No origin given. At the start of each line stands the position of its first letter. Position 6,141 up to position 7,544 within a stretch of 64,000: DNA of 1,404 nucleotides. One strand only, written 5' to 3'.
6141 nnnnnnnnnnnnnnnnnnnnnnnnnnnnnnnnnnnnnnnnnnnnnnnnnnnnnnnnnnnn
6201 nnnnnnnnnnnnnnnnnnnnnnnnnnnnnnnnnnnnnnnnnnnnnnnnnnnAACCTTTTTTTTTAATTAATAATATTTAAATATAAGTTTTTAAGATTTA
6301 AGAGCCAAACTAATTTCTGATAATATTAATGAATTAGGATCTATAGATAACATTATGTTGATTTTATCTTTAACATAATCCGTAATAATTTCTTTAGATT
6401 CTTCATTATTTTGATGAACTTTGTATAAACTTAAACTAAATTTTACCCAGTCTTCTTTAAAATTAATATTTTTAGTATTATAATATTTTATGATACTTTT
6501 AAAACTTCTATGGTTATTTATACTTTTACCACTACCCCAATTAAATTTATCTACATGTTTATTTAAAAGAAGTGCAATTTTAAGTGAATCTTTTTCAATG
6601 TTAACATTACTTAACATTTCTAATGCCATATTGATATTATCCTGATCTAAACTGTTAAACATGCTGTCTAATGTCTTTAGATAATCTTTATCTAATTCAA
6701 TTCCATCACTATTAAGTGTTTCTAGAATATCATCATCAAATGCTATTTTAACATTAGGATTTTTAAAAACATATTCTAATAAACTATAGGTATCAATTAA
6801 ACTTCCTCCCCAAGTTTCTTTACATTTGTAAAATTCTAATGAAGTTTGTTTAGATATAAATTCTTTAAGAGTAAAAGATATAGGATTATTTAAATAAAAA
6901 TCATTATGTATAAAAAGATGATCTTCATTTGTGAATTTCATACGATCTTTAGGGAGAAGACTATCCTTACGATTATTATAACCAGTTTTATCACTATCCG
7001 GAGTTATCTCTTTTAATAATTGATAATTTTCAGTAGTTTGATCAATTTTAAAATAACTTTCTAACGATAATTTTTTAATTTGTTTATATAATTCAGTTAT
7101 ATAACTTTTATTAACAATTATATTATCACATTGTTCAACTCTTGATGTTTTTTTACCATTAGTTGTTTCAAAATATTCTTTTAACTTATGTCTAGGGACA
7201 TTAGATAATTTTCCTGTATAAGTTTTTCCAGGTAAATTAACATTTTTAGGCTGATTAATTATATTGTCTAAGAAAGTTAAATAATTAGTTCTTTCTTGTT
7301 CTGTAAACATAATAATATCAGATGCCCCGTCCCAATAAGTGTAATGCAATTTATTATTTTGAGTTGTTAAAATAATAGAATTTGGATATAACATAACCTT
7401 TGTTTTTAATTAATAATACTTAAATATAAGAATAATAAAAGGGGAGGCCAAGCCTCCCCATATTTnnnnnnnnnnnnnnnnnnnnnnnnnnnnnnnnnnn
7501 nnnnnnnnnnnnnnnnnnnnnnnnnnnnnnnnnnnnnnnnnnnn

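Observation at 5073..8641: MoxR AAA+ ATPase / VWA-metallopeptidase module with an embedded 367-aa unknown protein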

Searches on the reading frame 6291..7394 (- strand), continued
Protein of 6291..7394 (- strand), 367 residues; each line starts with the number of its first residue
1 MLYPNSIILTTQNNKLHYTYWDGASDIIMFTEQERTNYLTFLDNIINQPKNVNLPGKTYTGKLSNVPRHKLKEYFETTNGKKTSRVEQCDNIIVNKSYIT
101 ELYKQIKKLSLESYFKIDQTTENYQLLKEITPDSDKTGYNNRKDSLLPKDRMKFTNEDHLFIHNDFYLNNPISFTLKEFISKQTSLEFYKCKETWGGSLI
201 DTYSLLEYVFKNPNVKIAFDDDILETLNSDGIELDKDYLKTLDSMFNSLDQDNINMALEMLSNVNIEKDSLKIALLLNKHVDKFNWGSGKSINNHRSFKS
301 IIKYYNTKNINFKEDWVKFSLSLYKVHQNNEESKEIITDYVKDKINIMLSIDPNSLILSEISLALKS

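Call 83: find_encoding_contigs(protein=P0238, flank=5000, max_places=1)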
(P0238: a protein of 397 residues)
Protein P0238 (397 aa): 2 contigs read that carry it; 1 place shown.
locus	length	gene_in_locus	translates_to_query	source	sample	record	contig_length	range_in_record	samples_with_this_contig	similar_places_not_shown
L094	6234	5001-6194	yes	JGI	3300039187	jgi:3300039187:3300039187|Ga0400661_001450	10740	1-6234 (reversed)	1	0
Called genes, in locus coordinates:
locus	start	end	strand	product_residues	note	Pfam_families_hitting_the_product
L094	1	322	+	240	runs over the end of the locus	PF13479:AAA_24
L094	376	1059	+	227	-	-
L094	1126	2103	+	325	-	PF13155:Toprim_2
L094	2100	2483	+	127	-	-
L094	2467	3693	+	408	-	PF13203:DUF2201_N, PF18894:PhageMetallopep (faint), PF09967:DUF2201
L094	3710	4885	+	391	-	-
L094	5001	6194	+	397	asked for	-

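Call 84: find_encoding_contigs(protein=P0262, flank=5000, max_places=1)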
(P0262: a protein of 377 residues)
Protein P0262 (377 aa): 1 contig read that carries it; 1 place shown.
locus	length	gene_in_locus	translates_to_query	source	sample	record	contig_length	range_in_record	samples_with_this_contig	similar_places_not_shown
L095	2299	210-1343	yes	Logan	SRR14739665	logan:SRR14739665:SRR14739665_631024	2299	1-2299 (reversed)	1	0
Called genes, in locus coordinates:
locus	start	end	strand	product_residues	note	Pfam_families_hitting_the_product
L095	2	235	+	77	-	?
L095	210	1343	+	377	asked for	-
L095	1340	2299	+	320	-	?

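Call 85: search_protein_families(library=pfam, proteins=[P0010, P0014, P0023, P0033, P0061, P0076, P0092, P0100, P0110, P0117], max_evalue=1)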
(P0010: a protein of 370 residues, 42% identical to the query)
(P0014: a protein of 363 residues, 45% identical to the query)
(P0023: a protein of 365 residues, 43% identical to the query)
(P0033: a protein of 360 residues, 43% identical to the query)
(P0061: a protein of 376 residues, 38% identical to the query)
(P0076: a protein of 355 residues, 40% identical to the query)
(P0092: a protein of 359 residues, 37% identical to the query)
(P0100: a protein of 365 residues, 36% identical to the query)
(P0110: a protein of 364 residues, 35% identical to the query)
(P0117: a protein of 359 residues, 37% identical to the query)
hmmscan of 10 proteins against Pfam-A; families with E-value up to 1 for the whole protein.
P0010 (370 aa): 2 families
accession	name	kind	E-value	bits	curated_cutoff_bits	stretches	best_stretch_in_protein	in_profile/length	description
PF22025.1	ThiI_fer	-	0.084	13.8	25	0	246-281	18-53/72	ThiI ferredoxin-like domain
PF18796.6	LPD1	-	0.097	13.2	27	1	6-54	18-68/78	Large polyvalent protein-associated domain 1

P0014 (363 aa): 1 family
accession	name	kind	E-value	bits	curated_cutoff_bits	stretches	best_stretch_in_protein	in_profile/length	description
PF22025.1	ThiI_fer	-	0.021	15.7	25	1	239-274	18-53/72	ThiI ferredoxin-like domain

P0023 (365 aa): 2 families
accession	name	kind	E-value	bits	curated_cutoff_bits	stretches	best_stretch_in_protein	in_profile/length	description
PF22025.1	ThiI_fer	-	0.0056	17.5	25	1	241-277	18-54/72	ThiI ferredoxin-like domain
PF22745.1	Nlig-Ia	-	0.064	14.4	27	1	295-336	16-57/92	DNA ligase-like, N-terminal NAD+-binding domain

P0033 (360 aa): 0 families

P0061 (376 aa): 2 families
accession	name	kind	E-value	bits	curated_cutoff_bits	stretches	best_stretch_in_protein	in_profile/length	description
PF01541.30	GIY-YIG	-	0.089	13.5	22.6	1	62-121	11-59/78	GIY-YIG catalytic domain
PF06076.17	Orthopox_F14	-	0.44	11.3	27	1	99-133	29-63/73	Orthopoxvirus F14 protein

P0076 (355 aa): 2 families
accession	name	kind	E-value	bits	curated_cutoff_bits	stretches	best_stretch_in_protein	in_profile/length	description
PF22128.2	Alp7A_like_C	-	0.011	15.9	22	1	280-318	32-70/156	Alp7A C-terminal domain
PF06253.16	MTTB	-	0.069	11.6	25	1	223-279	388-443/500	Trimethylamine methyltransferase (MTTB)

P0092 (359 aa): 1 family
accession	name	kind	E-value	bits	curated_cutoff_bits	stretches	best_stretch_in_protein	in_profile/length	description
PF22563.2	iREC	-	0.54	10.7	27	1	207-264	16-70/115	Inactive Receiver domain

P0100 (365 aa): 2 families
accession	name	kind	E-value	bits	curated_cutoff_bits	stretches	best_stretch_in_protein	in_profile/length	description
PF11815.13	DUF3336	-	0.049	13.8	25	0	158-199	20-60/138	Domain of unknown function (DUF3336)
PF22563.2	iREC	-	0.14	12.6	27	0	73-123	6-56/115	Inactive Receiver domain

P0110 (364 aa): 1 family
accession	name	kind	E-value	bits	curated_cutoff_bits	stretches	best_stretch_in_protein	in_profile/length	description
PF22563.2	iREC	-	0.34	11.4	27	0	223-267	27-70/115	Inactive Receiver domain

P0117 (359 aa): 0 families

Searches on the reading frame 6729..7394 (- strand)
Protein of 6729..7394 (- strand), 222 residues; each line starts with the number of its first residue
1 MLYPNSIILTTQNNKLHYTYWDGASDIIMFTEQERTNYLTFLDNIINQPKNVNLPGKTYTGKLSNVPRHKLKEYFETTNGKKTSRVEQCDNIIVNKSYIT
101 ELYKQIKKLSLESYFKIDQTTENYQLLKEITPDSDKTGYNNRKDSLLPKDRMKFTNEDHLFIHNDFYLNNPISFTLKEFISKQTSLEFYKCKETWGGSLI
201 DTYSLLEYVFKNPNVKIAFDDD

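Call 48: predict_structure(alignment_id=A2)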
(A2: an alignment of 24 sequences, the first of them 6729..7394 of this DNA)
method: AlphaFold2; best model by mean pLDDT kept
length: 222 residues; sequences in the alignment: 24
mean_pLDDT: 79.9   pTM: 0.77
mean pLDDT of the five models: 79.9, 79.7, 79.5, 78.6, 76.9
residues with pLDDT >= 90: 98; 70-90: 72; 50-70: 24; < 50: 28
segments of 3 or more residues with pLDDT < 50: 19-24, 134-155
pLDDT, mean of each block of 10 residues (from residue 1): 73 53 64 96 95 91 92 89 94 95 93 87 76 46 43 57 80 82 90 71 93 94 86
secondary structure, 60 per line:
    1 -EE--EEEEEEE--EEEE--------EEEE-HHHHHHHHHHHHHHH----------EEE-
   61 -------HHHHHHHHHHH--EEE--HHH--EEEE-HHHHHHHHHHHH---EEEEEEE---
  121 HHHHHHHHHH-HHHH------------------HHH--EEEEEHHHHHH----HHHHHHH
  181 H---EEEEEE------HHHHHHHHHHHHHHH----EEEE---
elements in order: E6-12 E15-18 E27-30 H32-46 E57-59 H68-78 E81-83 E91-94 H96-107 E111-117 H121-130 H132-135 E159-163 H164-169 H174-181 E185-190 H197-211 E216-219
